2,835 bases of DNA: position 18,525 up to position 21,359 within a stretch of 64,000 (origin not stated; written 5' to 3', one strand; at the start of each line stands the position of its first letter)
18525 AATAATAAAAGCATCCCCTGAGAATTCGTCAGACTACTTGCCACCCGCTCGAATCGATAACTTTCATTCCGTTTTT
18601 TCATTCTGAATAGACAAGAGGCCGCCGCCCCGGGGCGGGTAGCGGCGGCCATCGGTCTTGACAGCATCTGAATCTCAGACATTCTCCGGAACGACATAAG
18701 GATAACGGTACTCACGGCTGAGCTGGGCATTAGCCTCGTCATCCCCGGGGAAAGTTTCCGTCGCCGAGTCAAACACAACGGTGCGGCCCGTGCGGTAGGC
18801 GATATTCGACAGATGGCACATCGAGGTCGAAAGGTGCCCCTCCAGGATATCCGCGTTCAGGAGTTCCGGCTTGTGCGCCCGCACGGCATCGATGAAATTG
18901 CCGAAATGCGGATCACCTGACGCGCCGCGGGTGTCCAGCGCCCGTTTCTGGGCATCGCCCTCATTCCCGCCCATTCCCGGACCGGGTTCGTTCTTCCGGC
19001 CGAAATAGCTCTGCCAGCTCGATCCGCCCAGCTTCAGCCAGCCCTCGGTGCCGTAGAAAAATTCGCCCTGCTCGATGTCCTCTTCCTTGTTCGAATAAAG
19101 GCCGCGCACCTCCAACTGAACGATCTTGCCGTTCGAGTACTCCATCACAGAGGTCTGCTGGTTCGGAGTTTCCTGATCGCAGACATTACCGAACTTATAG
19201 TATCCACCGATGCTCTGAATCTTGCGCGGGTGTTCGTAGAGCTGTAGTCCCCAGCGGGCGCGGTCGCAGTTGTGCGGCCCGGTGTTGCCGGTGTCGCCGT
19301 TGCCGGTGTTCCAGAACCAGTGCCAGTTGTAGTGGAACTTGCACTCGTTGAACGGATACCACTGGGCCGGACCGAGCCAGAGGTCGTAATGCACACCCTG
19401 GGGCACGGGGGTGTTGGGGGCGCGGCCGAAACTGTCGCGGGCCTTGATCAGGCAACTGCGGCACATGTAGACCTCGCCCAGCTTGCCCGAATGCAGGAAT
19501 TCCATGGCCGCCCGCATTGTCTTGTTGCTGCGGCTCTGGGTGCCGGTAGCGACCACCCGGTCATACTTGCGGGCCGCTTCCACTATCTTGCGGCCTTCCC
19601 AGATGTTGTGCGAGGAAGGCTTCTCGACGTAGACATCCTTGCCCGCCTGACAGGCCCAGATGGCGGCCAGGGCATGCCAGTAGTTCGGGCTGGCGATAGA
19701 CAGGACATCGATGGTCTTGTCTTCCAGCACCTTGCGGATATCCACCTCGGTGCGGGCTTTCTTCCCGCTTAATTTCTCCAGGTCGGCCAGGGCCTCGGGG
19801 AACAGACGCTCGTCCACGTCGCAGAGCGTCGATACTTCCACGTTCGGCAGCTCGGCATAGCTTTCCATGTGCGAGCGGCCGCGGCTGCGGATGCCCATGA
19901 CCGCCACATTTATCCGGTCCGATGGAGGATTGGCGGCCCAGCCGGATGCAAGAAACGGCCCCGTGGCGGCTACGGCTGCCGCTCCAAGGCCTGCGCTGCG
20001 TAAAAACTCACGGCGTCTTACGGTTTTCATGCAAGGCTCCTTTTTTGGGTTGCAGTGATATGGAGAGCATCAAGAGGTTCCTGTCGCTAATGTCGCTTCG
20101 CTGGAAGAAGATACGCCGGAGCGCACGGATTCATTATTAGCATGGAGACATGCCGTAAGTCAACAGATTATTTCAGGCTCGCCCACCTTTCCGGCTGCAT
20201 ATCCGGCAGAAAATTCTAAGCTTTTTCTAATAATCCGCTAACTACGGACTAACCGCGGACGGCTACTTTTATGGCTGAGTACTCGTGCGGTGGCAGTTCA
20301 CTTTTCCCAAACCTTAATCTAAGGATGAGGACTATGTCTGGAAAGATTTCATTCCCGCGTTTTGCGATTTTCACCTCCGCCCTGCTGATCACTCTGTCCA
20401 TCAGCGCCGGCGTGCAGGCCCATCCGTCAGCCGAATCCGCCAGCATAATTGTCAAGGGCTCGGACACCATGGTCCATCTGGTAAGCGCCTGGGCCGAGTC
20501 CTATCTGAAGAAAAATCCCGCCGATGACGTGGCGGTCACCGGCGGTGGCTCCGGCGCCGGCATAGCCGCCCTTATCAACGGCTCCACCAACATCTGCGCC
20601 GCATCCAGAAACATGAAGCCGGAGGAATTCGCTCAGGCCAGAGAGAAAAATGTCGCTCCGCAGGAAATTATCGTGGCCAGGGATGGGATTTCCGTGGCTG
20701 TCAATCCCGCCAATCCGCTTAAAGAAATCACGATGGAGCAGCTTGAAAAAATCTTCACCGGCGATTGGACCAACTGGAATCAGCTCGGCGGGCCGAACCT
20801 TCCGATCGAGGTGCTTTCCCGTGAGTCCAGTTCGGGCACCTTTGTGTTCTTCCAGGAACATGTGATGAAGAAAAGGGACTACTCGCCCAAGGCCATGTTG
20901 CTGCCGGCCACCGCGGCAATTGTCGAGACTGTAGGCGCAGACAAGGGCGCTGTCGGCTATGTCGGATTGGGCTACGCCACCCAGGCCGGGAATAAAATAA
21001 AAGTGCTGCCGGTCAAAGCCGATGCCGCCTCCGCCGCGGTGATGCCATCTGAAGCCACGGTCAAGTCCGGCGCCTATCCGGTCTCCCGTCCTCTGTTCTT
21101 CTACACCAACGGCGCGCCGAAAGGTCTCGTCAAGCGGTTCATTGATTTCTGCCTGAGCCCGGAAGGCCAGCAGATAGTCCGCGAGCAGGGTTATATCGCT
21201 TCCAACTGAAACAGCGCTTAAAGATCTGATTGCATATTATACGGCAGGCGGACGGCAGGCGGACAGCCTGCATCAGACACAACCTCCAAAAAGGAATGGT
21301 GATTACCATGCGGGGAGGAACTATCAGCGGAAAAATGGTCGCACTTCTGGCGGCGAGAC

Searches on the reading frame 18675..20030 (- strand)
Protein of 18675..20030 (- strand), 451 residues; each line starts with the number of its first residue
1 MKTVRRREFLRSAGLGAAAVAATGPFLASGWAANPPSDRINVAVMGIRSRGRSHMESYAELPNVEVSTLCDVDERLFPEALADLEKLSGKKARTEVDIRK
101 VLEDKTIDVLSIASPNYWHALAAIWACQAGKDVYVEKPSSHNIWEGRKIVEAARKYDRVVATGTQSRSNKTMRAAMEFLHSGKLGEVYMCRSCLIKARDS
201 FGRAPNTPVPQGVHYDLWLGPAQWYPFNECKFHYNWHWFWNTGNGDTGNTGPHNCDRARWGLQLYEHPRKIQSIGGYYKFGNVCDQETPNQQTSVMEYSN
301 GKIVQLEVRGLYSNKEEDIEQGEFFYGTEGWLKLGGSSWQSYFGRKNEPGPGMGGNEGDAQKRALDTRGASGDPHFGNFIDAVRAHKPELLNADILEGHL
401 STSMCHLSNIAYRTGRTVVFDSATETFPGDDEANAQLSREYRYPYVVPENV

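Call 25: search_protein_families(library=pfam, proteins=[window:18675-20030:-], max_evalue=0.00001)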
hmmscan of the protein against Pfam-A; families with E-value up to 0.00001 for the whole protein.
window:18675-20030:- (451 aa): 3 families
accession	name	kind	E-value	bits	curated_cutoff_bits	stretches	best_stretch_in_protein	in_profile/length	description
PF19051.5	GFO_IDH_MocA_C2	-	9.6e-17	61.8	23.3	2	373-445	182-252/254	Oxidoreductase family, C-terminal alpha/beta domain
PF01408.29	GFO_IDH_MocA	-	3e-13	50.9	24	1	40-163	1-119/120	Oxidoreductase family, NAD-binding Rossmann fold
PF22725.1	GFO_IDH_MocA_C3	-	1.1e-07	32.4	27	0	232-332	31-123/124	GFO/IDH/MocA C-terminal domain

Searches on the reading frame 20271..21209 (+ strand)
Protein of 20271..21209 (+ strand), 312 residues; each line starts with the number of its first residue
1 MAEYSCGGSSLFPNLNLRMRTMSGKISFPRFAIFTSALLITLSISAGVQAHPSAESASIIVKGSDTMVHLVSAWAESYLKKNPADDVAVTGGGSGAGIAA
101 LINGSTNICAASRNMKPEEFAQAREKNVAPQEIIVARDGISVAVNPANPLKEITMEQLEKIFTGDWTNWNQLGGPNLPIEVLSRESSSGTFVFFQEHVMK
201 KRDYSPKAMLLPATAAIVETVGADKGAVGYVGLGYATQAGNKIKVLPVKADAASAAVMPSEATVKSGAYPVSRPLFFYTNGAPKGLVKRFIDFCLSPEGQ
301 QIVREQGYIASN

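Call 25: search_protein_families(library=pfam, proteins=[window:20271-21209:+], max_evalue=0.00001)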
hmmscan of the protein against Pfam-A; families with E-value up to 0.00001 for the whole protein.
window:20271-21209:+ (312 aa): 4 families
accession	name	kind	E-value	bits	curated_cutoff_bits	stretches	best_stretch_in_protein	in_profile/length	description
PF12849.12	PBP_like_2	-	1.8e-49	169.4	27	1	50-298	3-267/267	PBP superfamily domain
PF13531.11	SBP_bac_11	-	1.4e-10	41.8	25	1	63-308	5-226/227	Bacterial extracellular solute-binding protein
PF12727.12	PBP_like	-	8.7e-10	38.5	27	1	79-248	5-166/193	PBP superfamily domain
PF01547.30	SBP_bac_1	-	2.2e-07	31.6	26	1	76-301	16-307/307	Bacterial extracellular solute-binding protein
